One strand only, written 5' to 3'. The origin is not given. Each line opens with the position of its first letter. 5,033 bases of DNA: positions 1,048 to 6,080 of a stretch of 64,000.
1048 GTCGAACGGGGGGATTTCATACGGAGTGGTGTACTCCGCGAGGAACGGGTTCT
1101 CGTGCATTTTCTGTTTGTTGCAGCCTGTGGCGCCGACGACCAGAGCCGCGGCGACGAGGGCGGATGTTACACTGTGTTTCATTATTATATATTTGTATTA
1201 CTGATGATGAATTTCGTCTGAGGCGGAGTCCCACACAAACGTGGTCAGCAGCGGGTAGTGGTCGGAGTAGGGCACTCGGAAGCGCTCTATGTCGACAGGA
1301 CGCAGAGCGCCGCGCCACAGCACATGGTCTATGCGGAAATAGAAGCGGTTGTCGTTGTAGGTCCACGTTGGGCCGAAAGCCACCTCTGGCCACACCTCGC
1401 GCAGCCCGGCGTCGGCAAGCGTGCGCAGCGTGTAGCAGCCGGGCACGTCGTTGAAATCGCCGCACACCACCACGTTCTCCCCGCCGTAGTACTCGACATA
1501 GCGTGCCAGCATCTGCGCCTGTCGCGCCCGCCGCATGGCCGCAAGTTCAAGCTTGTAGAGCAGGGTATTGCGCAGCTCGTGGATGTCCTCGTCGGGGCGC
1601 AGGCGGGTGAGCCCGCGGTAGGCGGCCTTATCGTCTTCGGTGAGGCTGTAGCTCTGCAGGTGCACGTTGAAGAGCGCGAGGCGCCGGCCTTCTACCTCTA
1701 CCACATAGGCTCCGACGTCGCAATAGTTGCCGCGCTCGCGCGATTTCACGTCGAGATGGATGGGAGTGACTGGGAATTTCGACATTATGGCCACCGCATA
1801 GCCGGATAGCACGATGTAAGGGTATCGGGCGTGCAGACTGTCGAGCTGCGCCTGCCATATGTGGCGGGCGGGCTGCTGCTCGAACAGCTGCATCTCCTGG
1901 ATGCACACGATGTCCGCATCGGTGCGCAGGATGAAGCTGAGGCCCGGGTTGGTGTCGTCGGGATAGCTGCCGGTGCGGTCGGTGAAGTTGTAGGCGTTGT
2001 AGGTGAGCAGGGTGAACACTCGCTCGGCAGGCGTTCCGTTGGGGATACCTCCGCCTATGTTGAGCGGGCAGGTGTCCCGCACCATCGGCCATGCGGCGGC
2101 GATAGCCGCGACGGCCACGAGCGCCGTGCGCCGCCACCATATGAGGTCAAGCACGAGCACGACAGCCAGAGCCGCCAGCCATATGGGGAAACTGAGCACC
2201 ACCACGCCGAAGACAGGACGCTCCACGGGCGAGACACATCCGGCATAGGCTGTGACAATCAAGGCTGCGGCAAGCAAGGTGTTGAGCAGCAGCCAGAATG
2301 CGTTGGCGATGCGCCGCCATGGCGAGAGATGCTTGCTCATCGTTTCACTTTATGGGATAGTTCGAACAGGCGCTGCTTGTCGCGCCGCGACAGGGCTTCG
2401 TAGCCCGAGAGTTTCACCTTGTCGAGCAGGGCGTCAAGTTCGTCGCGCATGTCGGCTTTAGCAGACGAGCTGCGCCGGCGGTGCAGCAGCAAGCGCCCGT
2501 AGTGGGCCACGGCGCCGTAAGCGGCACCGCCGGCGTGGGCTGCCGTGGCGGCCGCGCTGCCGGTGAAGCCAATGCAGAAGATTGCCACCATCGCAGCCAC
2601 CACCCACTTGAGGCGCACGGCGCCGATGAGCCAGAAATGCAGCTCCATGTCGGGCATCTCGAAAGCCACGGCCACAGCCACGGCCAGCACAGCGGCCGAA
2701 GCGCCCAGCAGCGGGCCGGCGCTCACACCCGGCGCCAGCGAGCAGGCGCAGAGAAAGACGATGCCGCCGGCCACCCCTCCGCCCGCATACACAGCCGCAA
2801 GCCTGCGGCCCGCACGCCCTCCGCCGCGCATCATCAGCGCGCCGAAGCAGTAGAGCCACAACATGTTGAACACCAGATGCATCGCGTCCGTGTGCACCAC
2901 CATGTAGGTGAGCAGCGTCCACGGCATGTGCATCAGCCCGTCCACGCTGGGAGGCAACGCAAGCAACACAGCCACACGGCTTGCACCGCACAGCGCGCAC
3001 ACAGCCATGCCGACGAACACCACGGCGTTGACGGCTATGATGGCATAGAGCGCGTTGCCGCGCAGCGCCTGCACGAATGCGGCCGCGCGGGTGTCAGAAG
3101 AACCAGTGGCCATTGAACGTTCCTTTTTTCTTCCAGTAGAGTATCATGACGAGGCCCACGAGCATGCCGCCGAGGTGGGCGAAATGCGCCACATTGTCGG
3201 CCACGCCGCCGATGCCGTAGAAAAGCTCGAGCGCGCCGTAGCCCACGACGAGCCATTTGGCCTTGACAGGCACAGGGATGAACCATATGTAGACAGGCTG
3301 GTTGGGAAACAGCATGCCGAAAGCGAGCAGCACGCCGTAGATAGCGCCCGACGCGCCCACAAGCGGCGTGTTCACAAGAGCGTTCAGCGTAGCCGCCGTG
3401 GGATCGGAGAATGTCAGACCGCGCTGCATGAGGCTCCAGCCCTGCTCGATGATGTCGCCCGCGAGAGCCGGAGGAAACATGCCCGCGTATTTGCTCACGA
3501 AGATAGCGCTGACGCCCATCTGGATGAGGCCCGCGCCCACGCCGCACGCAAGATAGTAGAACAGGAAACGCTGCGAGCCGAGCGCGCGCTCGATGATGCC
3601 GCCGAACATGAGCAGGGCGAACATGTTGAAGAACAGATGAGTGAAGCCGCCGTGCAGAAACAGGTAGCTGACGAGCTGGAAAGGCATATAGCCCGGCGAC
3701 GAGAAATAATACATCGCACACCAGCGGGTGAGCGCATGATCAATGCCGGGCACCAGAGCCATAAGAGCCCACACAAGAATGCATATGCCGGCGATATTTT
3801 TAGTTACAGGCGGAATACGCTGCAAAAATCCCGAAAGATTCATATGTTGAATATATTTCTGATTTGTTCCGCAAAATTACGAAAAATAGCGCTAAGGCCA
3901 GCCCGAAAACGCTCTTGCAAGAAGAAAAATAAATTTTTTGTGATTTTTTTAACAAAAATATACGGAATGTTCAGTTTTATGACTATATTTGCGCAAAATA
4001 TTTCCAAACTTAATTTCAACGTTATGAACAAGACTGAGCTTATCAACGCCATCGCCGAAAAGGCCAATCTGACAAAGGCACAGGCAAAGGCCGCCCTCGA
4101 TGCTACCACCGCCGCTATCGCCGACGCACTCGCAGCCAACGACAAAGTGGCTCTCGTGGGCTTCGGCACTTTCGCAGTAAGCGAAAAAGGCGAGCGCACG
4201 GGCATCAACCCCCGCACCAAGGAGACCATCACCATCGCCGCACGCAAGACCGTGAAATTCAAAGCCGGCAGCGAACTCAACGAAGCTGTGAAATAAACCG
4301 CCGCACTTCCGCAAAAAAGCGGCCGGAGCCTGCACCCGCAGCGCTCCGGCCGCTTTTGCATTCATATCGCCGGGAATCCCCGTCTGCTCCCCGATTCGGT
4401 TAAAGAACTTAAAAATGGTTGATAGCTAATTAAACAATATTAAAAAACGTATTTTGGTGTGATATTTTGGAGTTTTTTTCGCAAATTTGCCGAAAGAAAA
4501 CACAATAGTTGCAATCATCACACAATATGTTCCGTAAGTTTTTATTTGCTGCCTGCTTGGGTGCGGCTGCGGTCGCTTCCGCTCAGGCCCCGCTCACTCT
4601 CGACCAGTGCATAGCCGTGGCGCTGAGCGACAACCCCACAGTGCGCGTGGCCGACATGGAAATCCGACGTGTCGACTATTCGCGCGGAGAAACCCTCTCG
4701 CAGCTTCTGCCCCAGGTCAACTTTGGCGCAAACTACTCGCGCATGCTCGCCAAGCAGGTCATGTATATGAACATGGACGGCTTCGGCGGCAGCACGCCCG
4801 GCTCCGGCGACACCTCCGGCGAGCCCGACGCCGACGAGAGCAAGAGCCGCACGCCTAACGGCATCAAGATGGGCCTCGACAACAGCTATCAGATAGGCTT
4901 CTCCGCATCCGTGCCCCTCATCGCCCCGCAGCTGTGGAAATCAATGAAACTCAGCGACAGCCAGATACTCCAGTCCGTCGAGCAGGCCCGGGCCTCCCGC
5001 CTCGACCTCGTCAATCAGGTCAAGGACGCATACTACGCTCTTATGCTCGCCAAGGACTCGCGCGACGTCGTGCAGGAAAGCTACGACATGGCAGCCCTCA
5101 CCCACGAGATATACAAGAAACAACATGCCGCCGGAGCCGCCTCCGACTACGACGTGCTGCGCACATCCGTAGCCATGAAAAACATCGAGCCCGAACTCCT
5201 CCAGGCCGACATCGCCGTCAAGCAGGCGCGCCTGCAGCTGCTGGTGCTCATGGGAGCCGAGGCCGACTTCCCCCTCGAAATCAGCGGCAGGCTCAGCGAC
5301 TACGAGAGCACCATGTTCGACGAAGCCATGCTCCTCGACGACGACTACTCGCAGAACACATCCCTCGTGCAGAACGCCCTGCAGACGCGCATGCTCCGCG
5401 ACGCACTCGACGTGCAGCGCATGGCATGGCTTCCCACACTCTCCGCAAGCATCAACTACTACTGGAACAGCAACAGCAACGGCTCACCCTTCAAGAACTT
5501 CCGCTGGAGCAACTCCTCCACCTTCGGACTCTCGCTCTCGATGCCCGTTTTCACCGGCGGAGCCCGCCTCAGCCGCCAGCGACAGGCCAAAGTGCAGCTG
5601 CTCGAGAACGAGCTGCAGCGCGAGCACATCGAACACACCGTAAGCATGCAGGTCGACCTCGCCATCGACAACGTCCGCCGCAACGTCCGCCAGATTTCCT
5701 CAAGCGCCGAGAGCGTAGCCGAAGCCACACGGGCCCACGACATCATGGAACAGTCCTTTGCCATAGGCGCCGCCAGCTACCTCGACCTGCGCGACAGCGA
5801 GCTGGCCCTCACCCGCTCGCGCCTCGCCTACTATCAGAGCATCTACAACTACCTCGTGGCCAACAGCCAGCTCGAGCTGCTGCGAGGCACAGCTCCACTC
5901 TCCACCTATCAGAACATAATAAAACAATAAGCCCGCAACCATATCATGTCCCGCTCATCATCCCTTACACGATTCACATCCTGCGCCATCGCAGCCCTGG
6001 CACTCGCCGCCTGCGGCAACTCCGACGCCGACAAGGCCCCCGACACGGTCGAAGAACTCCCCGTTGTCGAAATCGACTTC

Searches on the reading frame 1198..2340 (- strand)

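Call 14: search_protein_families(library=pfam, proteins=[window:1198-2340:-], max_evalue=0.001)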
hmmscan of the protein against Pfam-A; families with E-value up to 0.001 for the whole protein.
window:1198-2340:- (380 aa): 1 family
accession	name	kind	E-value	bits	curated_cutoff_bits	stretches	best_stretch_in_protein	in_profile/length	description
PF03372.29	Exo_endo_phos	-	1.5e-22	80.9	24.5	1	113-361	2-225/225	Endonuclease/Exonuclease/phosphatase family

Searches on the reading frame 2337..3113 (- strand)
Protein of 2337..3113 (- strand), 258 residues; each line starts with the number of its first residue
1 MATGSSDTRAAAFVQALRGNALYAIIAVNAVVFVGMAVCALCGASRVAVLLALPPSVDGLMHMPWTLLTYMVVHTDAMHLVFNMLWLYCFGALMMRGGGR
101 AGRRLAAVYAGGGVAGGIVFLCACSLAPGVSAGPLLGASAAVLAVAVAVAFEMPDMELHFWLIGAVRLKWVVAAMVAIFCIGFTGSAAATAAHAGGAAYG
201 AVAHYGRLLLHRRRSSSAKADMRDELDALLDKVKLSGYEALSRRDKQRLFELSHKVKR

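Call 86: search_protein_families(library=pfam, proteins=[window:2337-3113:-], max_evalue=0.001)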
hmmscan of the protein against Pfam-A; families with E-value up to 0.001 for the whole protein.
window:2337-3113:- (258 aa): 2 families
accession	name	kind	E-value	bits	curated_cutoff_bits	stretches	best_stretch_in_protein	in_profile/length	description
PF01694.28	Rhomboid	-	4e-18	66.4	22.6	1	63-205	3-138/143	Rhomboid domain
PF20216.3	DUF6576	-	4.8e-09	36.7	27.3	1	216-255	8-47/47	Family of unknown function (DUF6576)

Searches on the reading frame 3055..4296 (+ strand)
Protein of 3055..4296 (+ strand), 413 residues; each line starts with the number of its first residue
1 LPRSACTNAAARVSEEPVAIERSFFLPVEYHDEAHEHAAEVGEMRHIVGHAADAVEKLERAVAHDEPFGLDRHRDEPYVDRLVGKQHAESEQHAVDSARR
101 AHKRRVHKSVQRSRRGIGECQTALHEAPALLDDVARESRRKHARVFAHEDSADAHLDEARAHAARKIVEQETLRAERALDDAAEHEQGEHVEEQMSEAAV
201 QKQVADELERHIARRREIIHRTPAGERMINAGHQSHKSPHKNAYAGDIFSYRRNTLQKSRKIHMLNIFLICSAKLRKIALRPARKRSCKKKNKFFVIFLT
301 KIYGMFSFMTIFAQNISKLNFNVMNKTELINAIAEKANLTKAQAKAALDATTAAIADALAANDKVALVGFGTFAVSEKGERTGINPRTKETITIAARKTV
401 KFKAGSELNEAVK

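Call 14: search_protein_families(library=pfam, proteins=[window:3055-4296:+], max_evalue=0.001)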
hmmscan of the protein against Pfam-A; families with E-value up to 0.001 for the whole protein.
window:3055-4296:+ (413 aa): 3 families
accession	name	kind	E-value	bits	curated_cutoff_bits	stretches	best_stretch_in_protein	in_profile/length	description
PF00216.26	Bac_DNA_binding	-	5.7e-32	110.3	22.4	1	324-413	1-90/90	Bacterial DNA-binding protein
PF18291.6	HU-HIG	-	5.1e-07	30.2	26.2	1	324-413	32-119/125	HU domain fused to wHTH, Ig, or Glycine-rich motif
PF18175.6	HU-CCDC81_bac_2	-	0.00084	19.6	35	0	329-379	3-53/70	CCDC81-like prokaryotic HU domain 2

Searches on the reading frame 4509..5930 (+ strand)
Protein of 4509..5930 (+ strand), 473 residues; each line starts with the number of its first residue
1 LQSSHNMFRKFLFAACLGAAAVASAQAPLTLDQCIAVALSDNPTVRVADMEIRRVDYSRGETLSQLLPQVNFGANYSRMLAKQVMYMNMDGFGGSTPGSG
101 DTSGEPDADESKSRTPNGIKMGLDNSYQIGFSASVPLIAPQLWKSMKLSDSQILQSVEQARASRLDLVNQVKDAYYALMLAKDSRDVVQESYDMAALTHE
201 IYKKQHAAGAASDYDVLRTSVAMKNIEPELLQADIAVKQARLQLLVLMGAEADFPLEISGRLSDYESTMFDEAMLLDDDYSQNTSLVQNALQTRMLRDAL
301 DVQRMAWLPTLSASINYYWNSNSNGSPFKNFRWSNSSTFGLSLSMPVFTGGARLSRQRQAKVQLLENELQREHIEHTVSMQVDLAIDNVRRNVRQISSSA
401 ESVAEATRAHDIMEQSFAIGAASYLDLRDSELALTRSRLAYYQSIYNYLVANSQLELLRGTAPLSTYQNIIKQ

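Call 14: search_protein_families(library=pfam, proteins=[window:4509-5930:+], max_evalue=0.001)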
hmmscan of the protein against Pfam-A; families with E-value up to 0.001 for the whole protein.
window:4509-5930:+ (473 aa): 1 family
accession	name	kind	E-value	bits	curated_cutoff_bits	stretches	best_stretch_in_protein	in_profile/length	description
PF02321.23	OEP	-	7.3e-57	192.6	22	2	281-458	10-185/187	Outer membrane efflux protein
